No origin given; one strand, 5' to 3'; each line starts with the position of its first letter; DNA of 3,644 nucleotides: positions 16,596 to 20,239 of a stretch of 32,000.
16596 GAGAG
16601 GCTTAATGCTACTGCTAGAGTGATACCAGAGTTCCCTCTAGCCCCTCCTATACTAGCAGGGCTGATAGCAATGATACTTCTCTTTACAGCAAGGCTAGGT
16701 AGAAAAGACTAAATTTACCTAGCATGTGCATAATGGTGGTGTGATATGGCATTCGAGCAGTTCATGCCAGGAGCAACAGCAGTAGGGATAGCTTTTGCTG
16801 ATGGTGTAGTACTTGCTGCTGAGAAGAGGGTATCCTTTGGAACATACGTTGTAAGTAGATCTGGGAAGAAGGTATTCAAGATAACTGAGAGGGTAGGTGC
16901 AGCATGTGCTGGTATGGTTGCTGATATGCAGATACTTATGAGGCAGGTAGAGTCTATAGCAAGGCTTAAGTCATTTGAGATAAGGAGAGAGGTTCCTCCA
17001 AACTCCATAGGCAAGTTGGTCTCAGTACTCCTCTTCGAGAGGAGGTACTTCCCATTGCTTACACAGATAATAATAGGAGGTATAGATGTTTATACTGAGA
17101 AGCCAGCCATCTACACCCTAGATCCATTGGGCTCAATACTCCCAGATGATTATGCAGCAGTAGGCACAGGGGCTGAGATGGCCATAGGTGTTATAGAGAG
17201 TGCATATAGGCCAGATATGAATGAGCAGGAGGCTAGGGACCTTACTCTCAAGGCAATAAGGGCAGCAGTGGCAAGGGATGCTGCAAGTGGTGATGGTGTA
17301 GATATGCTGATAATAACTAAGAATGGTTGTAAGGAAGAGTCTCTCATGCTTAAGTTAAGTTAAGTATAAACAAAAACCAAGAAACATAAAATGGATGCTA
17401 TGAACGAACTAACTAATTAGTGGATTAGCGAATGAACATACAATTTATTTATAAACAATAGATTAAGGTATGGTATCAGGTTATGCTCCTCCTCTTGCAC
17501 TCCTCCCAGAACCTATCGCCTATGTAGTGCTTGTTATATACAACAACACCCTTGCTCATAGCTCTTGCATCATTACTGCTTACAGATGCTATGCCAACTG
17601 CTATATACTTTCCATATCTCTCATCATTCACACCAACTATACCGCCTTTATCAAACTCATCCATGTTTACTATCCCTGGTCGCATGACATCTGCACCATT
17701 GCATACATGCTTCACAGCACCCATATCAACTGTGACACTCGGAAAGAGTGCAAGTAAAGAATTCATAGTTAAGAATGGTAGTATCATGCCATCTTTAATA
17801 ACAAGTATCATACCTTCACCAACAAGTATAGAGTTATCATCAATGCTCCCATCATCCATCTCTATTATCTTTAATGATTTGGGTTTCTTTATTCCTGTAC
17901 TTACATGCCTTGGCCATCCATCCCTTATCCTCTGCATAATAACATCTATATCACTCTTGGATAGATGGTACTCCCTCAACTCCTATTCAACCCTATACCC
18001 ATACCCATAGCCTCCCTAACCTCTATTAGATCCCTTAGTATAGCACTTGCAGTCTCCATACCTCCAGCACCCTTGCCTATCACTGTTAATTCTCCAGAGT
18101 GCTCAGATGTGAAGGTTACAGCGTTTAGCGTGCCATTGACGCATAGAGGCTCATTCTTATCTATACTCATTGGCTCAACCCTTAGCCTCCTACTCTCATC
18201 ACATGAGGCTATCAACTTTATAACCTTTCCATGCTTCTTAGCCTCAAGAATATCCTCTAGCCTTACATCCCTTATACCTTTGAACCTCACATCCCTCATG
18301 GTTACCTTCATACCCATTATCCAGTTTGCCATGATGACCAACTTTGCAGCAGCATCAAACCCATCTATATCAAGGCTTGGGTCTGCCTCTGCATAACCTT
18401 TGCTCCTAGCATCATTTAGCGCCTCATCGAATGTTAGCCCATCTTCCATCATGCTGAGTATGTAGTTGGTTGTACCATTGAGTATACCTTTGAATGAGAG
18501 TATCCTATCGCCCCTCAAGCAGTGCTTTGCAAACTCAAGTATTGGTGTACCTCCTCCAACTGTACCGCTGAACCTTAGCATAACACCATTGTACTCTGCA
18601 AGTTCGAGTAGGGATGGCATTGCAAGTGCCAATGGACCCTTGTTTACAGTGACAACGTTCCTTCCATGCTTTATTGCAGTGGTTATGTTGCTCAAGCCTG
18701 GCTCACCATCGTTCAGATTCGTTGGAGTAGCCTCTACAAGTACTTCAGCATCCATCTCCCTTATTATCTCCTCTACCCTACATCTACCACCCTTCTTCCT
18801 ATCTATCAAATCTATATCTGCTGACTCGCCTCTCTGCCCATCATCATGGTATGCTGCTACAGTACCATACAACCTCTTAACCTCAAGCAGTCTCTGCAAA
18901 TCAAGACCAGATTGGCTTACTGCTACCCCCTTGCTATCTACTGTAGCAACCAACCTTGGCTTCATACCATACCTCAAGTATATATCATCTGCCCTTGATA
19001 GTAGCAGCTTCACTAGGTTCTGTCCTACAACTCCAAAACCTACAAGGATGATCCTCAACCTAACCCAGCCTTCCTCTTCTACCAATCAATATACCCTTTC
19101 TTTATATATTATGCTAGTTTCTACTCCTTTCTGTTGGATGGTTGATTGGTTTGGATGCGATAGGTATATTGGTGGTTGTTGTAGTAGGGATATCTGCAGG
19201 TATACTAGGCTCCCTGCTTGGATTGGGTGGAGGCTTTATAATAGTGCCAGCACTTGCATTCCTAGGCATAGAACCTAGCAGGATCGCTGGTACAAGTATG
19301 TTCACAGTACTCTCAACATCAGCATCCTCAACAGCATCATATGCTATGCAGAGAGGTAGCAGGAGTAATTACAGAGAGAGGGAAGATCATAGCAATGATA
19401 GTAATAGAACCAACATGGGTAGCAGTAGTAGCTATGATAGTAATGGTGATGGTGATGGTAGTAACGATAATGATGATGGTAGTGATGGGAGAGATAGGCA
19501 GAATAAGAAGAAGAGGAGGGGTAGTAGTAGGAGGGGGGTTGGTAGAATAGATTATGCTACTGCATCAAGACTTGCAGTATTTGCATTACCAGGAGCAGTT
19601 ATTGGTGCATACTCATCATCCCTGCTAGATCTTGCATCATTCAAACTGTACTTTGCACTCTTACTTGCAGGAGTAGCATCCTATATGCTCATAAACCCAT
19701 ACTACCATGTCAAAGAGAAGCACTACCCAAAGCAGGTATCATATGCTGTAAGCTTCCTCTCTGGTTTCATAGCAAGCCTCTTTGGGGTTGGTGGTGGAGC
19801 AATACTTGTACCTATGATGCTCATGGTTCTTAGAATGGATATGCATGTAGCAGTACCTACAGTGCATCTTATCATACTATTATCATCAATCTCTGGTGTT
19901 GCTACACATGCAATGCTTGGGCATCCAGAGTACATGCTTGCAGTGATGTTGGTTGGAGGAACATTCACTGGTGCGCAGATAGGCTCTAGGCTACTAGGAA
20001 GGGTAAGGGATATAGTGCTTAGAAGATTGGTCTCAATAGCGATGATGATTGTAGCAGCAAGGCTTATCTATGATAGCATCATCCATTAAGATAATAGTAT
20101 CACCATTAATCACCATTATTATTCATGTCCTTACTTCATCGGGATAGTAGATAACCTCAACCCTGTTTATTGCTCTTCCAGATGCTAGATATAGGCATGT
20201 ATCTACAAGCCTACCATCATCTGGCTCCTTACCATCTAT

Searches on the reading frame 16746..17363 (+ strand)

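Call 57: search_protein_families(library=pfam, proteins=[window:16746-17363:+], max_evalue=0.0001)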
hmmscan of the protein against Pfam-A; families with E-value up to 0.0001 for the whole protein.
window:16746-17363:+ (205 aa): 1 family
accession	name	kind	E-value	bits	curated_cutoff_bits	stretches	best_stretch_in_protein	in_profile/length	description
PF00227.31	Proteasome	-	2.7e-52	177.6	22.4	1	9-190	4-189/189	Proteasome subunit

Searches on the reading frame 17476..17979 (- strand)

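Call 58: search_protein_families(library=pfam, proteins=[window:17476-17979:-], max_evalue=0.0001)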
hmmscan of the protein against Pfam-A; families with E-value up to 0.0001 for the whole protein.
window:17476-17979:- (167 aa): 1 family
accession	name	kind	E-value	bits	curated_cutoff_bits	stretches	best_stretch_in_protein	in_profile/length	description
PF01472.26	PUA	-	6.4e-19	68.1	24.8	1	80-153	1-74/74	PUA domain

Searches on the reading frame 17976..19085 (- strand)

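Call 31: search_protein_families(library=pfam, proteins=[window:17976-19085:-], max_evalue=0.001)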
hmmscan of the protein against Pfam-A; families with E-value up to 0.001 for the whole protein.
window:17976-19085:- (369 aa): 3 families
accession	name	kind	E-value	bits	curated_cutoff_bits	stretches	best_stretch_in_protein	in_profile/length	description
PF00742.24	Homoserine_dh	-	2.8e-60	203.5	22.9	1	181-354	1-173/173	Homoserine dehydrogenase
PF03447.22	NAD_binding_3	-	8.6e-07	30.1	24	1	104-172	50-115/116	Homoserine dehydrogenase, NAD binding domain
PF00208.27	ELFV_dehydrog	-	0.0001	22.5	23.4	1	11-85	34-95/241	Glutamate/Leucine/Phenylalanine/Valine dehydrogenase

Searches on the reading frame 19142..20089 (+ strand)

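Call 31: search_protein_families(library=pfam, proteins=[window:19142-20089:+], max_evalue=0.001)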
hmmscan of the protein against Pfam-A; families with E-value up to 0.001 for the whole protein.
window:19142-20089:+ (315 aa): 1 family
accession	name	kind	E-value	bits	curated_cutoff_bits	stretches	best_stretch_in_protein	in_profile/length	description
PF01925.25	TauE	-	1.1e-46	159.9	32.6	2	130-308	56-237/237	Sulfite exporter TauE/SafE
